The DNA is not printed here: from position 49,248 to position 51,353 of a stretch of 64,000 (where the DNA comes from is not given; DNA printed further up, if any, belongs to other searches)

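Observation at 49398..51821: Candidate archaeal RiPP cluster: two paralogous NHLP/Nif11-like leader peptides plus a B12-dependent radical SAM enzyme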

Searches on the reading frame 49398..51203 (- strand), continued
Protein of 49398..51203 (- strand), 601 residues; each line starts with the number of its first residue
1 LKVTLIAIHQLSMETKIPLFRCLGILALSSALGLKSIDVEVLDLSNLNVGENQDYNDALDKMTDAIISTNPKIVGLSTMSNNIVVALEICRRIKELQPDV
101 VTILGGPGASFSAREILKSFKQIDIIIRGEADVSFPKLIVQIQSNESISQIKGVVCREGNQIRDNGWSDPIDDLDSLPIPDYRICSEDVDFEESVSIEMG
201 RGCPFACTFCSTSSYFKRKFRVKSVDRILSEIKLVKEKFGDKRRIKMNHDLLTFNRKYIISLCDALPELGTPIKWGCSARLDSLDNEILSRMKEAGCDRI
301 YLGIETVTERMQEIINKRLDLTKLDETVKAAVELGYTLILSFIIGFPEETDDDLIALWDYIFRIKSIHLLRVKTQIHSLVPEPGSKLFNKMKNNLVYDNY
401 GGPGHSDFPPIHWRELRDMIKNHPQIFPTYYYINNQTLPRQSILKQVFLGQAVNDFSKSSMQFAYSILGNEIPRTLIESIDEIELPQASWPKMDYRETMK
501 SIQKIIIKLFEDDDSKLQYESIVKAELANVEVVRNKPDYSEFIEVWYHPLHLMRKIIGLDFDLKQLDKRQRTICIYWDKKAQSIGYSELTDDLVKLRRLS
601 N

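Call 16: find_encoding_contigs(protein=P0025, flank=5000, max_places=1)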
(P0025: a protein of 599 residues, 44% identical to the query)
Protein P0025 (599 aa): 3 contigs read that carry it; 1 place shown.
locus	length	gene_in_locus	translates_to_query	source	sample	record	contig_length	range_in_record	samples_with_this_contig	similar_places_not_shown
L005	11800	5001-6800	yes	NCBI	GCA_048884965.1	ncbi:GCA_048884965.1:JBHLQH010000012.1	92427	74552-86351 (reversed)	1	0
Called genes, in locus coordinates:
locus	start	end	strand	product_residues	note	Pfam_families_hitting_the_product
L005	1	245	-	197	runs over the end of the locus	PF21473:OB_Ssb-like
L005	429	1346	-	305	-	PF08280:HTH_Mga (faint), PF13404:HTH_AsnC-type, PF13412:HTH_24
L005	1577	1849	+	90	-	-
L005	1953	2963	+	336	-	PF13404:HTH_AsnC-type (weak), PF13412:HTH_24 (weak)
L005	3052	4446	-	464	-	-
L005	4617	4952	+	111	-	-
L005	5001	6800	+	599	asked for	PF02310:B12-binding, PF04055:Radical_SAM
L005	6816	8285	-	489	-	PF13424:TPR_12 (faint), PF17874:TPR_MalT (weak)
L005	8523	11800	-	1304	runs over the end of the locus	PF13676:TIR_2, PF20703:nSTAND1, PF23381:Beta-prop_IFT122_1st, PF24814:WD40_Prp19, PF23381:Beta-prop_IFT122_1st, PF25174:Beta-prop_THOC3, PF25175:Beta-prop_WDR5, PF23393:Beta-prop_WDR90_POC16_2nd, +41 more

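Call 17: find_encoding_contigs(protein=P0024, flank=5000, max_places=1)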
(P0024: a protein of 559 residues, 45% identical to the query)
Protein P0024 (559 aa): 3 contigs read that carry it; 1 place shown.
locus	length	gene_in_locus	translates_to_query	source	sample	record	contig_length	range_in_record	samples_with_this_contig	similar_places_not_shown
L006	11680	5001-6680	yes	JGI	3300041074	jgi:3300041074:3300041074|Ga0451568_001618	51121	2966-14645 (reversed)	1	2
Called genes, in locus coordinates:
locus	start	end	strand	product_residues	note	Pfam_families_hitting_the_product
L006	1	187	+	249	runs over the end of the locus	PF03848:TehB, PF05175:MTS, PF01209:Ubie_methyltran, PF13489:Methyltransf_23, PF13649:Methyltransf_25, PF13847:Methyltransf_31, PF08241:Methyltransf_11, PF08242:Methyltransf_12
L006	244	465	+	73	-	-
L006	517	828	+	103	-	-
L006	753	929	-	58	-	-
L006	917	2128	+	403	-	PF00162:PGK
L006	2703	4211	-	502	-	PF13424:TPR_12 (faint), PF27626:CNOT10_TPR (faint), PF14559:TPR_19 (faint)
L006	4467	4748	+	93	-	-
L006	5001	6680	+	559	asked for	PF02310:B12-binding, PF04055:Radical_SAM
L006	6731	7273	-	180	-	PF04525:LOR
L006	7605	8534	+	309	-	-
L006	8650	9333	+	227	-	PF00455:DeoRC (faint), PF06026:Rib_5-P_isom_A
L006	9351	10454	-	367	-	PF13228:DUF4037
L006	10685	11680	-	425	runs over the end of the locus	PF00437:T2SSE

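Call 18: find_encoding_contigs(protein=P0041, flank=5000, max_places=1)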
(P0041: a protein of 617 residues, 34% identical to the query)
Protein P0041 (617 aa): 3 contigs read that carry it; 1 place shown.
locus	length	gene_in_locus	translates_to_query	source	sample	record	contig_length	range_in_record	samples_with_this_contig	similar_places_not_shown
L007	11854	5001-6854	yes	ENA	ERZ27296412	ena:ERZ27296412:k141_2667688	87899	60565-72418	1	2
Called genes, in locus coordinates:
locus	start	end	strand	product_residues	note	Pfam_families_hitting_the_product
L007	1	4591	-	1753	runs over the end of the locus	PF00069:Pkinase, PF07714:PK_Tyr_Ser-Thr, PF13191:AAA_16, PF01590:GAF, PF13185:GAF_2, PF07228:SpoIIE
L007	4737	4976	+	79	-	PF14407:Frankia_peptide (weak)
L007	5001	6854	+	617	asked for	PF02310:B12-binding, PF04055:Radical_SAM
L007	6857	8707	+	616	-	PF02310:B12-binding, PF04055:Radical_SAM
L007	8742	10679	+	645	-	PF02310:B12-binding, PF04055:Radical_SAM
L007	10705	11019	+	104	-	-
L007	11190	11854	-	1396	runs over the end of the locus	PF00211:Guanylate_cyc, PF13191:AAA_16, PF07719:TPR_2 (faint), PF13424:TPR_12 (weak)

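Call 23: find_encoding_contigs(protein=P0015, flank=5000, max_places=1)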
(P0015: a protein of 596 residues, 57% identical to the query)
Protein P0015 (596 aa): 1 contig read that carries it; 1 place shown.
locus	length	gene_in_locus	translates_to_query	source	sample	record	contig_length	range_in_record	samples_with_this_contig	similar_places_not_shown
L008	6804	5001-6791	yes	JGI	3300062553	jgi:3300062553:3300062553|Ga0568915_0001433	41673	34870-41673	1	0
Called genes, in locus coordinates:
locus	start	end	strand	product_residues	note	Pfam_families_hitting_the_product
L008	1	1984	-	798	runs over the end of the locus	PF20437:LonC_helical, PF13654:AAA_32, PF20436:LonB_AAA-LID, PF05362:Lon_C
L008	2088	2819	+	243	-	-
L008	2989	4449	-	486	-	PF27626:CNOT10_TPR (faint), PF17874:TPR_MalT, PF07719:TPR_2 (faint), PF00515:TPR_1 (faint), PF13181:TPR_8 (faint), PF13374:TPR_10 (faint), PF14559:TPR_19 (faint), PF13424:TPR_12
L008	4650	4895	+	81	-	-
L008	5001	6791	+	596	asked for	PF02310:B12-binding, PF04055:Radical_SAM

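Call 24: find_encoding_contigs(protein=P0034, flank=5000, max_places=1)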
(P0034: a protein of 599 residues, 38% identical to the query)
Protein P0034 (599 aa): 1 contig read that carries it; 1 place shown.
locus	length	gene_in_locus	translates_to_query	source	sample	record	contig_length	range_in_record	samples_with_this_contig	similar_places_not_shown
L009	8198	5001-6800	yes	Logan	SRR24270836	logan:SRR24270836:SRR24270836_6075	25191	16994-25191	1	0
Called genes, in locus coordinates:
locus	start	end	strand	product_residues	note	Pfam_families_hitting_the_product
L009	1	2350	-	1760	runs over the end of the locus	PF00069:Pkinase, PF03109:ABC1 (weak), PF07714:PK_Tyr_Ser-Thr, PF13191:AAA_16, PF01590:GAF, PF13185:GAF_2, PF07228:SpoIIE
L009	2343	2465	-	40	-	-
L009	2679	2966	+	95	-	-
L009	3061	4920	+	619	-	PF09286:Pro-kuma_activ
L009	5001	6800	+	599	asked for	PF02310:B12-binding, PF04055:Radical_SAM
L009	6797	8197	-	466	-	?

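Call 35: search_solved_structures(query=window:49398-51203:-, max_evalue=0.001)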
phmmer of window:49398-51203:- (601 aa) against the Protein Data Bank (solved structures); distinct sequences matched with E-value up to 0.001: 7.
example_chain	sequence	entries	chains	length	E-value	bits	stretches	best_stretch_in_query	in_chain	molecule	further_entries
6fd2_B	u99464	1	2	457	2.2e-20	75.8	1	196-388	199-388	Putative apramycin biosynthetic oxidoreductase 4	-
9ccb_A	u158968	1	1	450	2.2e-11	46.1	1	103-353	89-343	Radical SAM core domain-containing protein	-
5ul2_A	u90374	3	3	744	1.6e-09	40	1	58-317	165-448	OxsB protein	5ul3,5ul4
7kdx_A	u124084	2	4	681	2.1e-09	39.5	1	60-274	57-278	Methyltransferase TokK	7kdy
9n1b_A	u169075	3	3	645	6.3e-09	38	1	97-274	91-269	Radical SAM protein | Radical SAM enzyme CysS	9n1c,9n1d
4jc0_A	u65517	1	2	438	4.1e-06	28.7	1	180-365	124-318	Ribosomal protein S12 methylthiotransferase RimO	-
2qgq_A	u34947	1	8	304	1.7e-05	26.7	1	197-365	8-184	Protein TM_1862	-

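Call 37: find_related_loci(query=A2, collection=genome_contigs, flank=5000)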
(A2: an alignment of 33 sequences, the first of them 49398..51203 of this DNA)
Query A2 (601 aa) in genome_contigs; peptide patterns used: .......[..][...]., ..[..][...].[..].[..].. (x = any residue, [..] = any of these).
600 stretches matched a pattern (row limit reached: there are more); 589 encode a relative of the query (tblastn E <= 1e-3); the best 80 are kept; 80 distinct loci.
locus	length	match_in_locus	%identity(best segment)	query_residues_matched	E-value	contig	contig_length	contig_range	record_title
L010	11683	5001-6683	33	23-566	4e-81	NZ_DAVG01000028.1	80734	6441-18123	MAG: Methanosarcina sp. UBA5 UBA5_contig_737, whole genome shotgun sequence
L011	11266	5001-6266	34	23-443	9e-80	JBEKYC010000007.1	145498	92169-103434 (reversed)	MAG: Bryobacteraceae bacterium isolate SPRUCE 666 SPRUCE_666_7, whole genome shotgun sequence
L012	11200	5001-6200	35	23-433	6e-78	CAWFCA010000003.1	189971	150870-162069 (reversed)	MAG: Bryobacterales bacterium isolate MFD04580.bin.3.31 genome assembly, contig: contig_13614, whole genome shotgun sequ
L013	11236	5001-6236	35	23-431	8e-77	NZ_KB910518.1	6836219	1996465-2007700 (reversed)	Paenibacillus sp. HW567 B212DRAFT_scaffold1.1, whole genome shotgun sequence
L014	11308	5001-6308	34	23-454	5e-76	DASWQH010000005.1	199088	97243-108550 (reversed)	MAG TPA_asm: Pyrinomonadaceae bacterium isolate SMAG_U3489 k141_2719210, whole genome shotgun sequence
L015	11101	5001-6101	36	73-443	9e-76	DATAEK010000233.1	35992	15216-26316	MAG TPA_asm: Vicinamibacterales bacterium isolate SMAG_U6775 k141_988828, whole genome shotgun sequence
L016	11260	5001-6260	32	23-443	1e-74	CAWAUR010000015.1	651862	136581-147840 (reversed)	MAG: Bryobacterales bacterium isolate MFD09567.bin.1.40 genome assembly, contig: contig_55631, whole genome shotgun sequ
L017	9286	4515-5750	32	23-440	1e-73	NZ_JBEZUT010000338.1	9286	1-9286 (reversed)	Kitasatospora sp. NPDC036755 NPDC036755_150_E10.ctg-0338, whole genome shotgun sequence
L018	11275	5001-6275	33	23-447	8e-74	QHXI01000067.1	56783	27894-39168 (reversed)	MAG: Acidobacteria bacterium isolate gp4 AA24 14_0927_12_20cm_scaffold_430_curated, whole genome shotgun sequence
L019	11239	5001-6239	33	23-433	1e-73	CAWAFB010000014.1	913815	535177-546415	MAG: uncultured Acidobacteriaceae bacterium isolate MFD00731.bin.3.65 genome assembly, contig: contig_3673, whole genome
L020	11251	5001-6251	32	23-445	4e-73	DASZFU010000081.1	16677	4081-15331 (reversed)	MAG TPA_asm: Candidatus Angelobacter sp. isolate SMAG_U6530 k141_781434, whole genome shotgun sequence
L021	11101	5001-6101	35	73-443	6e-73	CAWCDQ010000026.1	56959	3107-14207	MAG: uncultured Acidobacteriota bacterium isolate MFD03975.bin.2.34 genome assembly, contig: contig_36310, whole genome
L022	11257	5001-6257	33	35-459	1e-72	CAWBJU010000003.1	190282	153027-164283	MAG: uncultured Acidobacteriota bacterium isolate MFD09206.bin.2.153 genome assembly, contig: contig_10579, whole genome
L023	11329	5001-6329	32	23-469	7e-73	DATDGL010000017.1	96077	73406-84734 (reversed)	MAG TPA_asm: Candidatus Angelobacter sp. isolate SMAG_U251 k141_514973, whole genome shotgun sequence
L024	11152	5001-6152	35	55-447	2e-72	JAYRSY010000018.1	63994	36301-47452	MAG: Lysobacteraceae bacterium isolate NJ_NJASGE1bin.25 NODE_462_length_63994_cov_13.247452, whole genome shotgun sequen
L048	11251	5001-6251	37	20-443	1e-88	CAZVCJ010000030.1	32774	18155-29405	MAG TPA_asm: uncultured Anaerolineae bacterium isolate SRP178699_co1_610 genome assembly, contig: NODE_1381_length_32774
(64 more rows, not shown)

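Call 50: predict_structure(alignment_id=A2)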
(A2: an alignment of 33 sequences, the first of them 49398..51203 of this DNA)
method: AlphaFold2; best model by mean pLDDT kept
length: 601 residues; sequences in the alignment: 33
mean_pLDDT: 91.2   pTM: 0.88
mean pLDDT of the five models: 91.2, 90.9, 90.7, 90.1, 90.0
residues with pLDDT >= 90: 436; 70-90: 147; 50-70: 17; < 50: 1
segments of 3 or more residues with pLDDT < 50: none
pLDDT, mean of each block of 10 residues (from residue 1): 93 82 93 95 82 73 92 94 92 96 92 95 94 93 85 91 92 93 77 85 88 78 96 92 89 92 94 92 94 97 94 92 92 97 93 96 95 94 89 90 71 89 91 86 95 95 97 97 90 89 98 97 97 91 97 94 93 95 93 85 72
secondary structure, 60 per line:
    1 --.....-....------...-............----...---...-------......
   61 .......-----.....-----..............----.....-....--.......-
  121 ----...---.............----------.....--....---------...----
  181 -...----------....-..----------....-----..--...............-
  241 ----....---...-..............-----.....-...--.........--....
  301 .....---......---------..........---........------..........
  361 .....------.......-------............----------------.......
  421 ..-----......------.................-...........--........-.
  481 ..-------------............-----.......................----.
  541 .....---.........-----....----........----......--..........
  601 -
elements in order: E3-7 H9-12 H23-34 E39-41 H55-67 E73-77 H83-96 E101-105 H107-110 H113-119 E125-127 H131-143 E154-158 E161-164 E195-198 H212-215 H225-239 E245-248 H256-269 E275-279 H286-294 E297-305 H309-314 H324-333 E337-344 H351-365 E372-378 H386-394 E395-397 H414-422 E431-433 H440-456 H458-468 H471-478 H496-507 H513-535 E540-545 H549-557 H563-566 E571-578 E583-588 H591-600

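Call 53: fold_search(model_id=the predicted structure, library=pdb)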
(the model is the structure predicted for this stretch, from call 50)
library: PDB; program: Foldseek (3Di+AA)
matches with E <= 10: 1842; with E <= 0.001: 127
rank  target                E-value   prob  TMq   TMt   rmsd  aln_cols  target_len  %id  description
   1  9n1c                  6.7e-22  1.00  0.60  0.58   8.2       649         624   13  Crystal structure of CysS from Corallococcus sp. CA054B with 5'-deoxyadenosine, methionine, and pantetheinylated 3-ethox (released 2026-01-28)
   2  9n1b                  1.1e-21  1.00  0.54  0.52  11.8       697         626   12  Crystal structure of CysS from Corallococcus sp. CA054B with 5'-deoxyadenosine, methionine, and pantetheinylated 3-metho (released 2026-01-28)
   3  7kdy_A                1.6e-21  1.00  0.59  0.54   7.9       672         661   15  Crystal structure of Streptomyces tokunonesis TokK with hydroxycobalamin, 5'-deoxyadenosine, methionine, and (2R)-pant (released 2022-01-12)
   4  9n1d                  1.8e-21  1.00  0.61  0.59   8.4       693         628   13  Crystal structure of CysS from Corallococcus sp. CA054B with 5'-deoxyadenosine and methionine bound (released 2026-01-28)
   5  7kdx_B                6.4e-21  1.00  0.60  0.55   8.0       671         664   14  Crystal structure of Streptomyces tokunonesis TokK with hydroxycobalamin, 5'-deoxyadenosine, and methionine (released 2022-01-12)
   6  9ccb                  7.2e-21  1.00  0.52  0.73   9.5       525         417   17  X-ray crystal structure of methyl-coenzyme M reductase glutamine methylase (MgmA) from Methanothermobacter marburgensis  (released 2025-01-01)
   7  7kdx_A                1.3e-20  1.00  0.59  0.55   7.9       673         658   14  Crystal structure of Streptomyces tokunonesis TokK with hydroxycobalamin, 5'-deoxyadenosine, and methionine (released 2022-01-12)
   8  7kdy_B                4.4e-20  1.00  0.57  0.52   9.2       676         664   15  Crystal structure of Streptomyces tokunonesis TokK with hydroxycobalamin, 5'-deoxyadenosine, methionine, and (2R)-pant (released 2022-01-12)
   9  5ul3                  4.6e-20  1.00  0.56  0.47  12.4       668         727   16  Structure of Cobalamin-dependent S-adenosylmethionine radical enzyme OxsB with aqua-cobalamin bound (released 2017-04-19)
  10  5ul4                  7.7e-20  1.00  0.56  0.48  12.0       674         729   16  Structure of Cobalamin-dependent S-adenosylmethionine radical enzyme OxsB with aqua-cobalamin and S-adenosylmethionine b (released 2017-04-19)
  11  6fd2_A                1.4e-19  1.00  0.55  0.71   5.8       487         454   18  Radical SAM 1,2-diol dehydratase AprD4 in complex with its substrate paromamine (released 2018-01-17)
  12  6wte_B                4.0e-19  1.00  0.56  0.63   9.4       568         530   14  Structure of radical S-adenosylmethionine methyltransferase, TsrM, from Kitasatospora setae with cobalamin and [4Fe-4S (released 2020-12-23)
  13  5ul2                  4.0e-19  1.00  0.58  0.49   9.3       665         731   18  Structure of Apo, SeMet-labeled Cobalamin-dependent S-adenosylmethionine radical enzyme OxsB (released 2017-04-19)
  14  6fd2_B                5.0e-19  1.00  0.54  0.70   7.4       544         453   16  Radical SAM 1,2-diol dehydratase AprD4 in complex with its substrate paromamine (released 2018-01-17)
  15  6wte_A                6.6e-19  1.00  0.55  0.58  10.6       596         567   13  Structure of radical S-adenosylmethionine methyltransferase, TsrM, from Kitasatospora setae with cobalamin and [4Fe-4S (released 2020-12-23)
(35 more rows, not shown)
